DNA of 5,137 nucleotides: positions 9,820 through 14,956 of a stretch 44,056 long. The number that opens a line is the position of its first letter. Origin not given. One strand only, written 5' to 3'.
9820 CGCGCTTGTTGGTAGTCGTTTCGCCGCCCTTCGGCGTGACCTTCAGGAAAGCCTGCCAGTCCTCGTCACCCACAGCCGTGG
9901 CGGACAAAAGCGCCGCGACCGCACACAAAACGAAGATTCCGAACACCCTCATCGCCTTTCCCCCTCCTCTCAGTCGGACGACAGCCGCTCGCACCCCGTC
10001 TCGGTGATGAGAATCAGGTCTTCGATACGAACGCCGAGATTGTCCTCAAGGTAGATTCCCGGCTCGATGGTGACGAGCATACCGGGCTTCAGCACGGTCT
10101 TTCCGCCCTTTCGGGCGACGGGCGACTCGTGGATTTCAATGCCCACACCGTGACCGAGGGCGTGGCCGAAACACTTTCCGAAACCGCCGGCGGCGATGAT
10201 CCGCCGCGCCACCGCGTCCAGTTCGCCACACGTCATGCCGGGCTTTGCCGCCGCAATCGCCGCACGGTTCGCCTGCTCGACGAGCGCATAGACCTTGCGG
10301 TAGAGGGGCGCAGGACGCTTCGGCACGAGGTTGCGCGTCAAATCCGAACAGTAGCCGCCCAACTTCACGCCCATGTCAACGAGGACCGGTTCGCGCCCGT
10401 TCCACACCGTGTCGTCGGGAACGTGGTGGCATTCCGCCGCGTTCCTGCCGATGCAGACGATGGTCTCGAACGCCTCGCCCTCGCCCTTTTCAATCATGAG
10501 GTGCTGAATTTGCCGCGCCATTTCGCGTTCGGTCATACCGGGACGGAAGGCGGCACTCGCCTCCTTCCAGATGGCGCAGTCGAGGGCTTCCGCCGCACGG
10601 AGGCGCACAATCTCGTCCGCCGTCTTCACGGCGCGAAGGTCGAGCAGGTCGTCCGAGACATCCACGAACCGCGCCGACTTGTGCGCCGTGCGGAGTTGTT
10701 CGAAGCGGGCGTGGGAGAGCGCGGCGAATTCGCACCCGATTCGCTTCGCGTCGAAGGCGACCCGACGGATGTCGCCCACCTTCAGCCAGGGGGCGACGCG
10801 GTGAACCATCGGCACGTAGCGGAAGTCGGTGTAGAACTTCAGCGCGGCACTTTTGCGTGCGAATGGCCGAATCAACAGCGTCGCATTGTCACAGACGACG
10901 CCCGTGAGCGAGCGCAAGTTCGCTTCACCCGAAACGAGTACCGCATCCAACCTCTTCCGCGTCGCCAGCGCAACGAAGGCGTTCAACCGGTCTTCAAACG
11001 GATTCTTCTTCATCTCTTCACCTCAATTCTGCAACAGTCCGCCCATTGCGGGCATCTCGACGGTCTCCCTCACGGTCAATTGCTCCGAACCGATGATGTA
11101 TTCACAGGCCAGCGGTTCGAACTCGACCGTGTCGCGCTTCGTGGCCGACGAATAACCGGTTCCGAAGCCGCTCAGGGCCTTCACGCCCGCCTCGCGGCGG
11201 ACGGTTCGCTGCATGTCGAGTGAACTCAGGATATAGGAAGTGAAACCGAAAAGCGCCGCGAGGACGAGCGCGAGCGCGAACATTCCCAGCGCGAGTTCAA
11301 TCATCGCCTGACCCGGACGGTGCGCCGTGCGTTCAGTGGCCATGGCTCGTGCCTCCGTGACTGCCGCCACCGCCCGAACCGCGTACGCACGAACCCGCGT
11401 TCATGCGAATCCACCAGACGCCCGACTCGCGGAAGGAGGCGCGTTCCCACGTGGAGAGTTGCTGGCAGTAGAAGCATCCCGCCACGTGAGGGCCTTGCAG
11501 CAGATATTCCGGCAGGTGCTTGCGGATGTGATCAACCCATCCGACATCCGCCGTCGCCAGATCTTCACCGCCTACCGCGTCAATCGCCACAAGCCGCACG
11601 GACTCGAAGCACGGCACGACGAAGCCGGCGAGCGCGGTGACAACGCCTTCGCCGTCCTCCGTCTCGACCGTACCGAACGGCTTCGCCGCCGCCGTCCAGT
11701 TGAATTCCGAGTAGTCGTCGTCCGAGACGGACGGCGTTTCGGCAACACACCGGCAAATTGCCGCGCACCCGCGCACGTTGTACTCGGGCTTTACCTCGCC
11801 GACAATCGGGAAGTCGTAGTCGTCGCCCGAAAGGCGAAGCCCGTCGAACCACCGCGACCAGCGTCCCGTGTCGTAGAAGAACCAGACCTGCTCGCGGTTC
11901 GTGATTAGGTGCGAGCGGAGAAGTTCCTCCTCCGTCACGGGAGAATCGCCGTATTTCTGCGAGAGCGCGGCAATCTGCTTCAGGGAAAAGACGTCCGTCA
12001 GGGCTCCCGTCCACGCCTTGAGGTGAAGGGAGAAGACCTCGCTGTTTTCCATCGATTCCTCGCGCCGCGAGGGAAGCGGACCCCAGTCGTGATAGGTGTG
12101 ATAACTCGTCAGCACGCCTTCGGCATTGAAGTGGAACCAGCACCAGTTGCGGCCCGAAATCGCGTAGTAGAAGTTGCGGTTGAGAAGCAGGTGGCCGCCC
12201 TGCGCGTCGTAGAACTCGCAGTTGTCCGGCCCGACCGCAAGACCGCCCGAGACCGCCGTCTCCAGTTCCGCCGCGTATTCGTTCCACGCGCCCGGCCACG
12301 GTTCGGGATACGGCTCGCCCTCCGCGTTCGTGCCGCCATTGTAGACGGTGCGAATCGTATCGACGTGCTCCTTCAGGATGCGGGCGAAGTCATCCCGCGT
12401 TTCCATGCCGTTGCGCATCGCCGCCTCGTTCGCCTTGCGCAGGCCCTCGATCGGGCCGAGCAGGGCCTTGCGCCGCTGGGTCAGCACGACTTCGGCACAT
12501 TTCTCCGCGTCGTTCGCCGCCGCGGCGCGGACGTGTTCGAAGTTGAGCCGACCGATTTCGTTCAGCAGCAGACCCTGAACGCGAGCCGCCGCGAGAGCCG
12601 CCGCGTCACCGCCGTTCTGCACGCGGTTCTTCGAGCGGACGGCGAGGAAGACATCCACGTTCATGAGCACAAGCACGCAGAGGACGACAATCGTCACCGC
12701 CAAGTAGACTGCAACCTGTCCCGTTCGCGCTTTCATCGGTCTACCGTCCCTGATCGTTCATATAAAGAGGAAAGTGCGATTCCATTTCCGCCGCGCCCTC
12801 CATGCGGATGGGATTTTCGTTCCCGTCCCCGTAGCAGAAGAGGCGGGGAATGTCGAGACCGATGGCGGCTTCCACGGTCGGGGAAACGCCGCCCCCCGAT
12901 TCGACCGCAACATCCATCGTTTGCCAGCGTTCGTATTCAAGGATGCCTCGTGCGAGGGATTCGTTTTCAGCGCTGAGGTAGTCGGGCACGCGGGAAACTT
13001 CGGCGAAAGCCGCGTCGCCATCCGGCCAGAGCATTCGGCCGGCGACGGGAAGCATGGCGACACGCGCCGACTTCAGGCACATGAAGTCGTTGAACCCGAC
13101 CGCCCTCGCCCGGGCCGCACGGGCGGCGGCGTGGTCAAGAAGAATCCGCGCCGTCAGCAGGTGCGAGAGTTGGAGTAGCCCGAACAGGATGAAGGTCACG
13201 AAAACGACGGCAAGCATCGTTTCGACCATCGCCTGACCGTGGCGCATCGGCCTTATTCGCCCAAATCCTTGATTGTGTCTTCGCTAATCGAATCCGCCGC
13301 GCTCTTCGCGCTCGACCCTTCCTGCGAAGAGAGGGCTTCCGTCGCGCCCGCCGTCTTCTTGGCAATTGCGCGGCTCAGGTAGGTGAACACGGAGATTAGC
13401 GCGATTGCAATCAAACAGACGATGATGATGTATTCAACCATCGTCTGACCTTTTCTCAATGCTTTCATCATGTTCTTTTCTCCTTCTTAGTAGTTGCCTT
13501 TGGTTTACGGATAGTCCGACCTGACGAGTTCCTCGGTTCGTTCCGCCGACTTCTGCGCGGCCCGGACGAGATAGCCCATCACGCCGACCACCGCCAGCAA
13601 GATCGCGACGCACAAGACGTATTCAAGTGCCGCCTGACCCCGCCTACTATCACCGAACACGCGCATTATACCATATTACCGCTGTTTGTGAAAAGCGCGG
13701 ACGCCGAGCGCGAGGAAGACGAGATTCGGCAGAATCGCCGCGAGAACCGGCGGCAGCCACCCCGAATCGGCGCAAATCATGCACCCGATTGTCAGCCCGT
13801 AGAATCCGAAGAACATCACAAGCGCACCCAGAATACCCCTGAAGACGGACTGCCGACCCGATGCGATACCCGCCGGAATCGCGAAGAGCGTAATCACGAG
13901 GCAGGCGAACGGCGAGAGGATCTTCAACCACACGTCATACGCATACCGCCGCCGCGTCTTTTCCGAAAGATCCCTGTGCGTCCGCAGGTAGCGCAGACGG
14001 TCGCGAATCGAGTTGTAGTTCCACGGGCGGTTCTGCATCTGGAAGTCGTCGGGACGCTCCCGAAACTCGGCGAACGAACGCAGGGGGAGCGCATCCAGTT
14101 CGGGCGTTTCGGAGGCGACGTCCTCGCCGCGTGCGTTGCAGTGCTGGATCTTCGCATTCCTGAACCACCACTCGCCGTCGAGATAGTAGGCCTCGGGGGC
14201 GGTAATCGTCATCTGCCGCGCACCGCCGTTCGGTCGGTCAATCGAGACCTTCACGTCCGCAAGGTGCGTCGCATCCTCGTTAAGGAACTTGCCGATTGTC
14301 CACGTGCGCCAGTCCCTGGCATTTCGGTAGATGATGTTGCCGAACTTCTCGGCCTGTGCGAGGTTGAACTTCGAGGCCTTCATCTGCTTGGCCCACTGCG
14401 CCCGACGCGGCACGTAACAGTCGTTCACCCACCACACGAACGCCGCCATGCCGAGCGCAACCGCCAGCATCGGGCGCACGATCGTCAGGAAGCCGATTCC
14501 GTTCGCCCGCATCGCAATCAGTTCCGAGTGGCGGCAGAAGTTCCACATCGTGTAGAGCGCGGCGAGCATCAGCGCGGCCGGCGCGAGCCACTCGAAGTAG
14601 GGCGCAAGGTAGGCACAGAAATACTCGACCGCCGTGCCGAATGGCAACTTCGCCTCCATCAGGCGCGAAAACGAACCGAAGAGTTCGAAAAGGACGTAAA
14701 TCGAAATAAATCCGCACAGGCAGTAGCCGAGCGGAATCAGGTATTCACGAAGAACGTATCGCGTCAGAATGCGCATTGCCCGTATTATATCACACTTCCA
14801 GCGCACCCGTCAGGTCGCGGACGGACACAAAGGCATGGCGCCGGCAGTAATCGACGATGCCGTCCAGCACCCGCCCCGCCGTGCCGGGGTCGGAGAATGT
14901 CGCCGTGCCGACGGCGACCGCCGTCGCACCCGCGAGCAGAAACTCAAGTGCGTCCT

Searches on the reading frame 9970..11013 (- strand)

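Call 36: search_protein_families(library=pfam, proteins=[window:9970-11013:-], max_evalue=0.001)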
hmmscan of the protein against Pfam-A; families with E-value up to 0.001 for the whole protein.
window:9970-11013:- (347 aa): 2 families
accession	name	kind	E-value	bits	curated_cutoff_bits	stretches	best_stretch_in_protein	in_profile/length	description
PF00557.29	Peptidase_M24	-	3.4e-64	216.9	23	1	138-338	3-208/208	Metallopeptidase family M24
PF01321.24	Creatinase_N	-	4e-10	40.8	22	1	9-129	1-128/128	Creatinase/Prolidase N-terminal domain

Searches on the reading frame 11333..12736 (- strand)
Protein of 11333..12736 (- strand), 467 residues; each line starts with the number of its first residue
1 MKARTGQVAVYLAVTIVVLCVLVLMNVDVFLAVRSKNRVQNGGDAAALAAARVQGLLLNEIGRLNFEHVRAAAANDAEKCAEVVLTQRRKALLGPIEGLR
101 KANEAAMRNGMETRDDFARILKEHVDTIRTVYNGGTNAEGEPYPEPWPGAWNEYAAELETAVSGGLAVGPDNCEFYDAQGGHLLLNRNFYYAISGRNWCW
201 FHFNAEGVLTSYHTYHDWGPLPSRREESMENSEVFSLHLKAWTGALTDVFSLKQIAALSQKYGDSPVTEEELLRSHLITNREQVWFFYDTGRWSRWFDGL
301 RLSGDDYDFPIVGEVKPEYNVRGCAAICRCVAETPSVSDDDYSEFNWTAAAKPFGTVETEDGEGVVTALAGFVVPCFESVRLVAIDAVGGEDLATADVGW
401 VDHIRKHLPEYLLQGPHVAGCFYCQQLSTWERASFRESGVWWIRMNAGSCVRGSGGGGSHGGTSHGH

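Call 36: search_protein_families(library=pfam, proteins=[window:11333-12736:-], max_evalue=0.001)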
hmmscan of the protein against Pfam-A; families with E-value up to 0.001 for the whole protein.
window:11333-12736:- (467 aa): 1 family
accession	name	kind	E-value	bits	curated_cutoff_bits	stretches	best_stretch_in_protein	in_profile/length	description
PF13400.11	Tad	-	3.7e-05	24.4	22.3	1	6-52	1-46/47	Putative Flp pilus-assembly TadE/G-like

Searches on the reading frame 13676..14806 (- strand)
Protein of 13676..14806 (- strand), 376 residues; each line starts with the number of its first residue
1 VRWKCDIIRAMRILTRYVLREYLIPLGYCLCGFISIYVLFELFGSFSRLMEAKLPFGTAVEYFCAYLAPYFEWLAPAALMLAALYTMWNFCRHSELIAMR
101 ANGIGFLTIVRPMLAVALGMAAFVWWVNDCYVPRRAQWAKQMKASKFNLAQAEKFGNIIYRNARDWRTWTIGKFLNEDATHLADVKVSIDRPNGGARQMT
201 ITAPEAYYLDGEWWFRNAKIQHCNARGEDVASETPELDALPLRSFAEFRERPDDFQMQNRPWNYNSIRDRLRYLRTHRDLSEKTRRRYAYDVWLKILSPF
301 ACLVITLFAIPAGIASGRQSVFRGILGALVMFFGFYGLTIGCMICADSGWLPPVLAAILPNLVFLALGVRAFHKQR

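Call 36: search_protein_families(library=pfam, proteins=[window:13676-14806:-], max_evalue=0.001)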
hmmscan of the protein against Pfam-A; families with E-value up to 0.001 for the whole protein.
window:13676-14806:- (376 aa): 1 family
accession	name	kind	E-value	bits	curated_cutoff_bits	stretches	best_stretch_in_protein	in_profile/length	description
PF03739.19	LptF_LptG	-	1.5e-58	199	27.9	1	16-372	1-351/353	Lipopolysaccharide export system permease LptF/LptG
